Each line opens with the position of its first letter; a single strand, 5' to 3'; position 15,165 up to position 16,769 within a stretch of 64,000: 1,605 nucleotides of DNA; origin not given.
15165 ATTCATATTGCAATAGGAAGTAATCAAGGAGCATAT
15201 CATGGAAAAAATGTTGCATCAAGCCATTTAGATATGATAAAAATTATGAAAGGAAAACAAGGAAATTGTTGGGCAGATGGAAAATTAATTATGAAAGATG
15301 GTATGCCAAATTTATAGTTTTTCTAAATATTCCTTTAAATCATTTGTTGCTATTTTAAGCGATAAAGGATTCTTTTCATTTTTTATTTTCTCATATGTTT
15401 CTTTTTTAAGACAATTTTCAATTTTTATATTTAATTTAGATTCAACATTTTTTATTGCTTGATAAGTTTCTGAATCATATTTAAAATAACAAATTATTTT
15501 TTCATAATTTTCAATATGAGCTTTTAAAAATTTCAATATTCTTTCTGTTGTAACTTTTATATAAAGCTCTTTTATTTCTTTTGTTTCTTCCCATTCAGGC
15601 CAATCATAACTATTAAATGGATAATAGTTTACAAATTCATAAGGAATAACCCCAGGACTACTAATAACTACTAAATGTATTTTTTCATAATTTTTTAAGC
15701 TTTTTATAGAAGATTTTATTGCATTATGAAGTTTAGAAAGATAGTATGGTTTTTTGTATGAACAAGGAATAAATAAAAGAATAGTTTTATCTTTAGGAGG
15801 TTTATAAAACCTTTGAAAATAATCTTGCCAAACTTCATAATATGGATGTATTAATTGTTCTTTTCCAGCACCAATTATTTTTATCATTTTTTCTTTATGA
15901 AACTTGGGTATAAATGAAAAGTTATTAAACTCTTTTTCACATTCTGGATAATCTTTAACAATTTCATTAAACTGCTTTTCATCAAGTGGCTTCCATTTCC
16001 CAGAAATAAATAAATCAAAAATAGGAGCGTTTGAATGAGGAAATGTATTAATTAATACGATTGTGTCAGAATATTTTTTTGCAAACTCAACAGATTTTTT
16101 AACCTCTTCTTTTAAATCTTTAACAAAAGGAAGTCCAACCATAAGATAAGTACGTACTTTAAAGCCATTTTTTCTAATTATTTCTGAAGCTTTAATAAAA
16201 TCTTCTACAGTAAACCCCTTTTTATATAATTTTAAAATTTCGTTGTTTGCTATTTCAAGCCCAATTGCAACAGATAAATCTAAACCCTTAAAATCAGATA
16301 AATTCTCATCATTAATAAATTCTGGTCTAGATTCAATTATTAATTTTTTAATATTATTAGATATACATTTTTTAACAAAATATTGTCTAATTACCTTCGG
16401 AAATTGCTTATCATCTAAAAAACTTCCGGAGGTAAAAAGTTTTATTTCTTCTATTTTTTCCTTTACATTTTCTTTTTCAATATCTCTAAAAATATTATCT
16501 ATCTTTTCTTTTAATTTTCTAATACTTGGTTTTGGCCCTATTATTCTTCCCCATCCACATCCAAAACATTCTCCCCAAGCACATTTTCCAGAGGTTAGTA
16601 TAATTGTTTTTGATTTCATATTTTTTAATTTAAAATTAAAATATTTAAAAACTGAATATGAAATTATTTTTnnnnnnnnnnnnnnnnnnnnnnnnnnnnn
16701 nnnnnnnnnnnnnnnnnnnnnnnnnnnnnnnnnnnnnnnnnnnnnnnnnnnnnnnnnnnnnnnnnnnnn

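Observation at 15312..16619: Single polypeptide combining a radical-SAM-like domain with the ArcS catalytic motif, divergent from tgtA (archaeosine pathway fusion)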

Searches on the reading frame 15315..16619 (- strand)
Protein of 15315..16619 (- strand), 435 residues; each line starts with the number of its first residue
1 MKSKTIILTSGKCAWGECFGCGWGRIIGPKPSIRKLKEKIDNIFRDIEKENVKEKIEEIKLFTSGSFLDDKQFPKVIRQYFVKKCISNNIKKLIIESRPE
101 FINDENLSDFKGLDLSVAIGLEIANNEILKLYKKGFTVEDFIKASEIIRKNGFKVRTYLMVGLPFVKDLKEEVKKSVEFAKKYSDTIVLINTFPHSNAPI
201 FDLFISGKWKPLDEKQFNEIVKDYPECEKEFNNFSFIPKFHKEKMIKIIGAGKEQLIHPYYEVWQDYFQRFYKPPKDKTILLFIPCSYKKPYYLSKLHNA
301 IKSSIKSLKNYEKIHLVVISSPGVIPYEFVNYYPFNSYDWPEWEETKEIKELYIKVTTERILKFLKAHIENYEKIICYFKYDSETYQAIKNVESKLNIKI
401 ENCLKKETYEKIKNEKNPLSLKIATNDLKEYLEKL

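Call 4: search_protein_families(library=pfam, proteins=[window:15315-16619:-], max_evalue=1)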
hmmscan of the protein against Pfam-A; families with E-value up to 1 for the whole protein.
window:15315-16619:- (435 aa): 5 families
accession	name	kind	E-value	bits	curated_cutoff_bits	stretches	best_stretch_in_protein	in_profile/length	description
PF17884.7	DUF5591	-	3.1e-19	69.8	26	1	264-405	4-133/150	Domain of unknown function (DUF5591)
PF04055.27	Radical_SAM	-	1.9e-14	54.6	29.5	1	10-179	4-165/166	Radical SAM superfamily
PF22986.3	Fn3_ELFN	-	0.084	13.2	27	1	279-317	15-54/85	ELFN1/ELFN2, fibronectin type-III domain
PF09358.15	E1_UFD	-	0.21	12.7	25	0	386-429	38-84/93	Ubiquitin fold domain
PF24408.1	wHTH-Calcineurin_assc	-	0.54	10.6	27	0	28-46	4-22/56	wHTH-Calcineurin_assc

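Call 5: search_protein_families(library=ncbifam, proteins=[window:15315-16619:-], max_evalue=1)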
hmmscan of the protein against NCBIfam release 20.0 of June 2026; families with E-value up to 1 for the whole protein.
window:15315-16619:- (435 aa): 15 families
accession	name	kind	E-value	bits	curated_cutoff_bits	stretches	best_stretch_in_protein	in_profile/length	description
TIGR01210.1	TIGR01210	equivalog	1.9e-38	132.5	212.15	1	2-208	14-226/313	archaeosine biosynthesis radical SAM protein RaSEA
NF040592.1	tRNA_mod_ArcS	equivalog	6.3e-18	64.7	440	1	264-409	281-418/575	archaeosine synthase subunit alpha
NF053620.1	ArchsnAlpArcSThp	equivalog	4e-13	48.6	600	1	244-396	207-353/515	archaeosine synthase subunit alpha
TIGR01211.1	ELP3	subfamily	3.6e-12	45.5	350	1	92-223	194-328/522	tRNA uridine(34) 5-carboxymethylaminomethyl modification radical SAM/GNAT enzyme Elp3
TIGR01212.1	TIGR01212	equivalog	4e-11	42.6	180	1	75-223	94-246/302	tRNA modification radical SAM protein MnmL/YtqA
TIGR04013.1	B12_SAM_MJ_1487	hypoth_equivalog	3.3e-08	32.8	251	1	96-183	246-333/382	TIGR04013 family B12-binding domain/radical SAM domain-containing protein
TIGR03471.1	HpnJ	equivalog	1.6e-07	30.6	577.6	1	7-186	199-368/472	hopanoid biosynthesis associated radical SAM protein HpnJ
TIGR04072.2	rSAM_ladder_B12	equivalog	3.2e-05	22.8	360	1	16-189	191-355/443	lipid biosynthesis B12-binding/radical SAM protein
TIGR04014.1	B12_SAM_MJ_0865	equivalog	0.0003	19.7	360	1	96-179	250-332/434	methyl-coenzyme M reductase glutamine C-methyltransferase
NF053742.1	LipS1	equivalog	0.00033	20.3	230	1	3-197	7-188/268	LipS1 family lipoyl synthase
TIGR04479.1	bcpD_PhpK_rSAM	subfamily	0.00051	18.5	600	1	116-184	344-410/504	PhpK family radical SAM P-methyltransferase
TIGR04367.1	HpnR_B12_rSAM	equivalog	0.031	12.8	650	1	44-161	212-333/490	hopanoid C-3 methylase HpnR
TIGR03957.1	rSAM_HmdB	equivalog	0.067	12.4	320.9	1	103-164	131-193/317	5,10-methenyltetrahydromethanopterin hydrogenase cofactor biosynthesis protein HmdB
NF040546.1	rSAM_CUAEP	equivalog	0.15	10.7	500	1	119-161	279-321/468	CUAEP/CCAEP-tail radical SAM (seleno)protein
NF006066.0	PRK08207.2-5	equivalog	0.21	10.2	1117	1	123-173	315-368/518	coproporphyrinogen III oxidase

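Call 6: search_solved_structures(query=window:15315-16619:-, max_evalue=1, show_alignments=3)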
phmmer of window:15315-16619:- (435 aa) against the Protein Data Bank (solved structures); distinct sequences matched with E-value up to 1: 14.
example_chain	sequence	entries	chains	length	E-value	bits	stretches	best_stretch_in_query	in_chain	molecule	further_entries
6iad_A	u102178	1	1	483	3.6e-12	49.2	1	87-222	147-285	Histone acetyltransferase, ELP3 family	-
6iaz_A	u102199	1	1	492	3.8e-12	49.1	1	87-222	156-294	Histone acetyltransferase, ELP3 family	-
6ia8_A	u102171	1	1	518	4e-12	49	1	87-222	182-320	Histone acetyltransferase, ELP3 family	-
2q07_A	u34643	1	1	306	6.9e-10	41.7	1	270-379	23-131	Uncharacterized protein AF0587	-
8avg_C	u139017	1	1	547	6e-05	25.4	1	93-220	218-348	Elongator complex protein 3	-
8ptx_C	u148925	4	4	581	0.00019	23.8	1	93-221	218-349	Elongator complex protein 3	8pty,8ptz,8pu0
5l7l_A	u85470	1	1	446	0.00074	21.8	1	91-170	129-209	ELP3 family, ELP3 family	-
6ia6_A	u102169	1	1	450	0.00075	21.8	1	91-170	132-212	ELP3 family, ELP3 family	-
5l7j_A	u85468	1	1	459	0.00078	21.7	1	91-170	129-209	ELP3 family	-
6qk7_C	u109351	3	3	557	0.012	17.8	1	77-213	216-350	Elongator complex protein 3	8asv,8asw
9ccb_A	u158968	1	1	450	0.052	15.7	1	98-179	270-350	Radical SAM core domain-containing protein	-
2l69_A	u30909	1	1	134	0.09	14.9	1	140-190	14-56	Rossmann 2x3 fold protein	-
2mlz_B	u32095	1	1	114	0.59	12.2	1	167-228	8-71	Alkaline phosphatase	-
7pi0_P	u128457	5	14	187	0.7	12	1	199-254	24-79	Oxygen-evolving enhancer protein 2, chloroplastic | PsbP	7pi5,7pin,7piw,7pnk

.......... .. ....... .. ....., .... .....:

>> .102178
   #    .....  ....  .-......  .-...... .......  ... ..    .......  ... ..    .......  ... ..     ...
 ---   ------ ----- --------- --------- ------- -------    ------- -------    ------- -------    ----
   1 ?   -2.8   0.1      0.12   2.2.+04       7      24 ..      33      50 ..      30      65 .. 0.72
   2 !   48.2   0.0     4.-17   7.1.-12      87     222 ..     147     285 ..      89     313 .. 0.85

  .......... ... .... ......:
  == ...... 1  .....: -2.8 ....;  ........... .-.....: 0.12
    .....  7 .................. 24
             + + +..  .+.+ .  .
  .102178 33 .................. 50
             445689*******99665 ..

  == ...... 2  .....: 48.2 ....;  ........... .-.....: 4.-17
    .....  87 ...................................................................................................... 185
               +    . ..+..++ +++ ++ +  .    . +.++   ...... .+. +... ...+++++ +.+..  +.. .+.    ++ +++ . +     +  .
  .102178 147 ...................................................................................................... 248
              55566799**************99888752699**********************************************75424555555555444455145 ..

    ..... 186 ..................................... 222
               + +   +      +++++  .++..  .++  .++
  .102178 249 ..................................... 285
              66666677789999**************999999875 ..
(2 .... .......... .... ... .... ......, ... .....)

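Call 9: find_homologous_proteins(query=window:15315-16619:-, max_evalue=0.001)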
Query window:15315-16619:- (435 aa): 259 proteins with E <= 0.001 among 8000 candidates; the best 120 are listed.
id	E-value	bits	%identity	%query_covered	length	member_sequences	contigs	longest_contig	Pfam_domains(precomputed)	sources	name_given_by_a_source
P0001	6.6e-286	966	99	100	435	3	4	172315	PF04055.28,PF17884.8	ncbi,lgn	ncbi:MAG: DUF5591 domain-containing protein [Candidatus Aenigmatarchaeota archaeon]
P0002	7.8e-190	650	66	99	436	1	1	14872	PF04055.28,PF17884.8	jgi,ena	-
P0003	8.0e-185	633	63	99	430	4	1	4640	PF04055.28,PF17884.8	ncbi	ncbi:MAG: DUF5591 domain-containing protein [Candidatus Aenigmatarchaeota archaeon]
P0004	1.4e-184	632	63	100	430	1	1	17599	PF04055.28,PF17884.8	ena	-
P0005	1.1e-177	609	60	99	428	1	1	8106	PF04055.28,PF17884.8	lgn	-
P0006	1.3e-177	609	61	99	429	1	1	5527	PF04055.28,PF17884.8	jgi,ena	-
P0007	8.4e-177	607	59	98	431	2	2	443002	PF04055.28,PF17884.8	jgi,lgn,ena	-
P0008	1.2e-175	603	58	99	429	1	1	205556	PF04055.28,PF17884.8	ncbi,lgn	-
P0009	1.7e-172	592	61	98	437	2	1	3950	PF04055.28,PF17884.8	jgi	-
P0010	1.8e-172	592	57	99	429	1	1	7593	PF04055.28,PF17884.8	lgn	-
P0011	3.0e-172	592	58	99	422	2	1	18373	PF04055.28,PF17884.8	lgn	-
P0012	1.9e-170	586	58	100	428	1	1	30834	PF04055.28,PF17884.8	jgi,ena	-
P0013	1.2e-163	563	56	98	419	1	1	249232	PF04055.28,PF17884.8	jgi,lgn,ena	-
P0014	1.5e-162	560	56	100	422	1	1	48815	PF04055.28,PF17884.8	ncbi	ncbi:MAG: DUF5591 domain-containing protein [Candidatus Aenigmatarchaeota archaeon]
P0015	3.2e-162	559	55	99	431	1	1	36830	PF04055.28,PF17884.8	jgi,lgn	jgi:uncharacterized radical SAM superfamily protein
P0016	7.0e-162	557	60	99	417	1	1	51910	PF04055.28,PF17884.8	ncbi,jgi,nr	ncbi:MAG: DUF5591 domain-containing protein [Candidatus Aenigmarchaeota archaeon]|nr:DUF5591 domain-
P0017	2.0e-156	539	58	91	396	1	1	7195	PF04055.28,PF17884.8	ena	-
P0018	1.2e-153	530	56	99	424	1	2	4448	PF04055.28,PF17884.8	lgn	-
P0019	7.2e-152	524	55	100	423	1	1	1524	PF04055.28,PF17884.8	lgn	-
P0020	3.6e-151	522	57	99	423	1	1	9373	PF04055.28,PF17884.8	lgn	-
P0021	5.7e-150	518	56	96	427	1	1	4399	PF04055.28,PF17884.8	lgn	-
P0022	5.9e-150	518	56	99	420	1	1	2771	PF04055.28,PF17884.8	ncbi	-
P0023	5.3e-149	515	52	98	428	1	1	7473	PF04055.28,PF17884.8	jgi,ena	-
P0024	6.1e-149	515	55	95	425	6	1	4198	PF04055.28,PF17884.8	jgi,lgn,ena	-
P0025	1.1e-148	514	56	99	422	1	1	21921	PF04055.28,PF17884.8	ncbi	-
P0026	1.9e-146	507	54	99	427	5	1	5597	PF04055.28,PF17884.8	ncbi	ncbi:MAG: DUF5591 domain-containing protein [archaeon]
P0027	5.0e-146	505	55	100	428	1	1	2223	PF04055.28,PF17884.8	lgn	-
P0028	1.4e-145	504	55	99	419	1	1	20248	PF04055.28,PF17884.8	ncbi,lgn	-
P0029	1.9e-145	503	54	95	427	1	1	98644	PF04055.28,PF17884.8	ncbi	-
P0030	9.6e-145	501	56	100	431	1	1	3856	PF04055.28,PF17884.8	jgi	jgi:radical SAM enzyme (TIGR01210 family)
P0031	2.0e-144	500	54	96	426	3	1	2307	PF04055.28,PF17884.8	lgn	-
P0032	3.0e-144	499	56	100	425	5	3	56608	PF04055.28,PF17884.8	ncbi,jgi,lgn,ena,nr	ncbi:MAG TPA: radical SAM protein [Nanoarchaeota archaeon]|nr:radical SAM protein [Nanoarchaeota arc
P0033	4.0e-144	499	55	100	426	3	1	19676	PF04055.28,PF17884.8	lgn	-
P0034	6.3e-144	498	61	83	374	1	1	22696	PF04055.28,PF17884.8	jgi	-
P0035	1.4e-143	497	56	99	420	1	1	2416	PF04055.28,PF17884.8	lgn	-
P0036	2.0e-143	497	53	99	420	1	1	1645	PF04055.28,PF17884.8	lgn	-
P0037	8.7e-143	494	55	99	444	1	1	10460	PF04055.28,PF17884.8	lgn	-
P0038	1.0e-142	494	51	100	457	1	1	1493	PF04055.28,PF17884.8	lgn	-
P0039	2.0e-142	493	52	99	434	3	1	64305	PF04055.28,PF17884.8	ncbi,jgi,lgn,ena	-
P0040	2.8e-142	493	54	99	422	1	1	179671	PF04055.28,PF17884.8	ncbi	-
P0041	8.8e-142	491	55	100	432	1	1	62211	PF04055.28,PF17884.8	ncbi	-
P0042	2.7e-141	490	54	100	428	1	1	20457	PF04055.28,PF17884.8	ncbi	-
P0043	3.0e-141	489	53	100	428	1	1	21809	PF04055.28,PF17884.8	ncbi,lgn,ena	-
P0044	1.3e-140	487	52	100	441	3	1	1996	PF04055.28,PF17884.8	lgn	-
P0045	3.3e-140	486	51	100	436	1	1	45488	PF04055.28,PF17884.8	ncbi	-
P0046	3.4e-140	486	51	100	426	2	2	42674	PF04055.28,PF17884.8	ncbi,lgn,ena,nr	ncbi:hypothetical protein DRN74_04300 [Candidatus Micrarchaeota archaeon]|nr:MAG: hypothetical prote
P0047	2.0e-139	483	51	98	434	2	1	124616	PF04055.28,PF17884.8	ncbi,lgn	ncbi:MAG: DUF5591 domain-containing protein [Candidatus Altiarchaeota archaeon]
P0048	2.4e-139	483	53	96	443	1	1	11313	PF04055.28,PF17884.8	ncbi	ncbi:MAG: DUF5591 domain-containing protein [Candidatus Aenigmatarchaeota archaeon]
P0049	2.8e-139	483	53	100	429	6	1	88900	PF04055.28,PF17884.8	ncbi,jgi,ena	-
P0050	3.9e-139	482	53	100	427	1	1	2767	PF04055.28,PF17884.8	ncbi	-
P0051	4.9e-139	482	54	99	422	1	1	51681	PF04055.28,PF17884.8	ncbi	-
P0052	5.7e-139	482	51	99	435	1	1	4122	PF04055.28,PF17884.8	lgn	-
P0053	1.1e-138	481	54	100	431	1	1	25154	PF04055.28,PF17884.8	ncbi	-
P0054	1.9e-138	480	50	99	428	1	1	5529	PF04055.28,PF17884.8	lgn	-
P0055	1.5e-137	477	52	100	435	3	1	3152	PF04055.28,PF17884.8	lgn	-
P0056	2.2e-137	477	51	100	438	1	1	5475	PF04055.28,PF17884.8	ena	-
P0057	3.0e-137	476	50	99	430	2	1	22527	PF04055.28,PF17884.8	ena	-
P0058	6.6e-137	475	50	100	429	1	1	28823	PF04055.28,PF17884.8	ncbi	ncbi:MAG: DUF5591 domain-containing protein [Candidatus Micrarchaeota archaeon]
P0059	1.6e-135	471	50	99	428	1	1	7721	PF04055.28,PF17884.8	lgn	-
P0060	3.1e-135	470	49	99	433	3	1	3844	PF04055.28,PF17884.8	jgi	-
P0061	6.9e-135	468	50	100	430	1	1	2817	PF04055.28,PF17884.8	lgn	-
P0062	1.3e-134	468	49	99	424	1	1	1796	PF04055.28,PF17884.8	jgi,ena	-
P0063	5.1e-134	466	50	99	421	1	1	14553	PF04055.28,PF17884.8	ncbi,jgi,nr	ncbi:MAG: radical SAM protein [Candidatus Micrarchaeota archaeon]|nr:radical SAM protein [Candidatus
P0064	5.2e-134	466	50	99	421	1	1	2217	PF04055.28,PF17884.8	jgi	jgi:hypothetical protein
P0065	7.5e-134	465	50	100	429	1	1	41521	PF04055.28,PF17884.8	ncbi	-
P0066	9.3e-134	465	48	99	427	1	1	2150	PF04055.28,PF17884.8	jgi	jgi:hypothetical protein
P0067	1.3e-133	464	49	98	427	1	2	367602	PF04055.28,PF17884.8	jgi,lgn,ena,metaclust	metaclust:\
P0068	1.3e-133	464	51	99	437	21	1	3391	PF04055.28,PF17884.8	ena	-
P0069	3.9e-133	463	49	98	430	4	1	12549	PF04055.28,PF17884.8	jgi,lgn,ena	-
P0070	4.5e-133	462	52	100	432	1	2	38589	PF04055.28,PF17884.8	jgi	jgi:hypothetical protein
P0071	8.4e-133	462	50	100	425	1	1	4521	PF04055.28,PF17884.8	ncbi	-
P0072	8.8e-133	462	49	99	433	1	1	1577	PF04055.28,PF17884.8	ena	-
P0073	6.2e-132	459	54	89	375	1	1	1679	PF04055.28,PF17884.8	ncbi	ncbi:MAG: DUF5591 domain-containing protein, partial [Candidatus Aenigmatarchaeota archaeon]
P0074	1.2e-131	458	49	99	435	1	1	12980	PF04055.28,PF17884.8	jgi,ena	-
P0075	1.5e-131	457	49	99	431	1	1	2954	PF04055.28,PF17884.8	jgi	jgi:uncharacterized protein (DUF2249 family)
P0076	3.4e-131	456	51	94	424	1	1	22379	PF04055.28,PF17884.8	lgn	-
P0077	5.0e-131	456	50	99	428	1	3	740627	PF04055.28,PF17884.8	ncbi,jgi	-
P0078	8.7e-131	455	49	99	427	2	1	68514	PF04055.28,PF17884.8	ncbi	ncbi:MAG: DUF5591 domain-containing protein [Candidatus Aenigmatarchaeota archaeon]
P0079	9.0e-131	455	52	99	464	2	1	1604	PF02186.22,PF04055.28,PF17884.8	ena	-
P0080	1.2e-130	454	51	94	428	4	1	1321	PF04055.28,PF17884.8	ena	-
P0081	3.7e-130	453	48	100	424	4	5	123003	PF04055.28,PF17884.8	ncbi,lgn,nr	ncbi:MAG: DUF5591 domain-containing protein [Candidatus Aenigmarchaeota archaeon]|nr:DUF5591 domain-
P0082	4.2e-130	453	49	98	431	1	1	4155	PF04055.28,PF17884.8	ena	-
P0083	4.5e-130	453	47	98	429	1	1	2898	PF04055.28,PF17884.8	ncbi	ncbi:MAG: DUF5591 domain-containing protein [Candidatus Aenigmatarchaeota archaeon]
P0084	4.7e-130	453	50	96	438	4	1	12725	PF04055.28,PF17884.8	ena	-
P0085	5.9e-130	452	47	97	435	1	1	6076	PF04055.28,PF17884.8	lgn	-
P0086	1.2e-129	451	49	99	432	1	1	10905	PF04055.28,PF17884.8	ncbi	-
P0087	1.2e-129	451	51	92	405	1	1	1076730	PF04055.28,PF17884.8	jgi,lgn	jgi:hypothetical protein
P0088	1.9e-129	451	48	99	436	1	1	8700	PF04055.28,PF17884.8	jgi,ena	-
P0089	2.0e-129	450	47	99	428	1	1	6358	PF04055.28,PF17884.8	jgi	jgi:archaeosine synthase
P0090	2.7e-129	450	48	99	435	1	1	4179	PF04055.28,PF17884.8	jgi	jgi:archaeosine synthase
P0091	4.6e-129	449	48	99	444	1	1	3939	PF04055.28,PF17884.8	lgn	-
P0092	1.0e-128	448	51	92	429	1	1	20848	PF04055.28,PF17884.8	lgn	-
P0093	1.5e-128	448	47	99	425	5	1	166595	PF04055.28,PF17884.8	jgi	-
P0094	2.6e-128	447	50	100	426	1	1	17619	PF04055.28,PF17884.8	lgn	-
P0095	2.9e-128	447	48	99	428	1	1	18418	PF04055.28,PF17884.8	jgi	jgi:uncharacterized protein (DUF2249 family)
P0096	3.3e-128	446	48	99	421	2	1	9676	PF04055.28,PF17884.8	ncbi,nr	ncbi:MAG: DUF5591 domain-containing protein [Candidatus Aenigmarchaeota archaeon]|nr:DUF5591 domain-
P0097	3.7e-128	446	47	99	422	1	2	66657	PF04055.28,PF17884.8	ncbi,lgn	-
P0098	5.1e-128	446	47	100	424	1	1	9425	PF04055.28,PF17884.8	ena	-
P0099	5.7e-128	446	53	99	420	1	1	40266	PF04055.28,PF17884.8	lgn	-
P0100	8.5e-128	445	55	93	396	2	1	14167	PF04055.28,PF17884.8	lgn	-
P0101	1.1e-127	445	49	100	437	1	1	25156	PF04055.28,PF17884.8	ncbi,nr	ncbi:MAG: radical SAM protein [Nanohaloarchaea archaeon]|nr:radical SAM protein [Candidatus Nanohalo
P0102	1.3e-127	444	47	100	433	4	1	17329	PF04055.28,PF17884.8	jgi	jgi:hypothetical protein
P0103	1.9e-127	444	50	98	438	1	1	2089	PF04055.28,PF17884.8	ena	-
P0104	5.0e-127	443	45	99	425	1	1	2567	PF04055.28,PF17884.8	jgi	jgi:hypothetical protein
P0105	5.6e-127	442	48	99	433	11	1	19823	PF04055.28,PF17884.8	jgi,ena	-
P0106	7.5e-127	442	48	99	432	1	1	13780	PF04055.28,PF17884.8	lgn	-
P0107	9.7e-127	442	46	99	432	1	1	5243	PF17884.8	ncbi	-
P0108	1.2e-126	441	47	100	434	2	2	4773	PF04055.28,PF17884.8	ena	-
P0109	1.3e-126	441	45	100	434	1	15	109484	PF17884.8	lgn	-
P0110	2.1e-126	440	50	99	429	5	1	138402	PF04055.28,PF17884.8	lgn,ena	-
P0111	2.3e-126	440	47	100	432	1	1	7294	PF04055.28,PF17884.8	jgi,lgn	-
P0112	2.6e-126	440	46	99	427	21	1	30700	PF04055.28,PF17884.8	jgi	jgi:hypothetical protein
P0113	6.2e-126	439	50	99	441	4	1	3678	PF04055.28,PF17884.8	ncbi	-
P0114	1.2e-125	438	46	100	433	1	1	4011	PF04055.28,PF17884.8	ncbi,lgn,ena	-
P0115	3.0e-125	437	47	100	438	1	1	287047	PF04055.28,PF17884.8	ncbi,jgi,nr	ncbi:MAG: DUF5591 domain-containing protein [DPANN group archaeon]|nr:DUF5591 domain-containing prot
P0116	5.1e-125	436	45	100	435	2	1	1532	PF17884.8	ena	-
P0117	5.3e-125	436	46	98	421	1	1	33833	PF04055.28,PF17884.8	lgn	-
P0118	6.3e-125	436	48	96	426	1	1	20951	PF04055.28,PF17884.8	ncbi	ncbi:MAG: DUF5591 domain-containing protein [archaeon]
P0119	1.3e-124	435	49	99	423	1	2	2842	PF04055.28,PF17884.8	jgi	-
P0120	4.1e-124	433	48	99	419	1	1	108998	PF04055.28,PF17884.8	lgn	-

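Call 22: find_encoding_contigs(protein=window:15315-16619:-, flank=10000, max_places=4)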
Protein window:15315-16619:- (435 aa): 2 contigs read that carry it; 2 places shown.
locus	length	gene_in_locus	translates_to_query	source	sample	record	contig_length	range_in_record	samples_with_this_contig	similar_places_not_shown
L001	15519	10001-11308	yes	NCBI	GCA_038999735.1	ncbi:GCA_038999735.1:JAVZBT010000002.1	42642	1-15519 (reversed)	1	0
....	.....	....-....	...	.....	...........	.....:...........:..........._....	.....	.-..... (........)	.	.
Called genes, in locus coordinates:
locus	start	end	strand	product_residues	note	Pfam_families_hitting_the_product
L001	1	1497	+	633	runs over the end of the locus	PF04879:Molybdop_Fe4S4, PF00384:Molybdopterin, PF01568:Molydop_binding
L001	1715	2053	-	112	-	-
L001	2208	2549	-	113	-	-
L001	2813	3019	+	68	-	PF00808:CBFD_NFYB_HMF (weak)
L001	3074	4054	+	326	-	PF01336:tRNA_anti-codon, PF08646:Rep_fac-A_C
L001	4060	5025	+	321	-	PF00633:HHH (faint), PF14520:HHH_5, PF12826:HHH_2 (weak), PF00154:RecA_N, PF08423:Rad51, PF13481:AAA_25 (weak), PF06745:ATPase (weak)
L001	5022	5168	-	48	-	-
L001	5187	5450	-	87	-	PF05239:PRC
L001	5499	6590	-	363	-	PF13173:AAA_14 (weak), PF13401:AAA_22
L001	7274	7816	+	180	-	PF10469:AKAP7_NLS, PF02834:LigT_PEase, PF13563:2_5_RNA_ligase2, PF02834:LigT_PEase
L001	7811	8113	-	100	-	-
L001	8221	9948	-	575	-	PF01702:TGT, PF14810:TGT_C2, PF01472:PUA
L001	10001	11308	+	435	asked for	PF04055:Radical_SAM, PF17884:DUF5591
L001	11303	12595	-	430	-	PF02073:Peptidase_M29, PF26233:NicX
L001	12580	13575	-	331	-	PF00557:Peptidase_M24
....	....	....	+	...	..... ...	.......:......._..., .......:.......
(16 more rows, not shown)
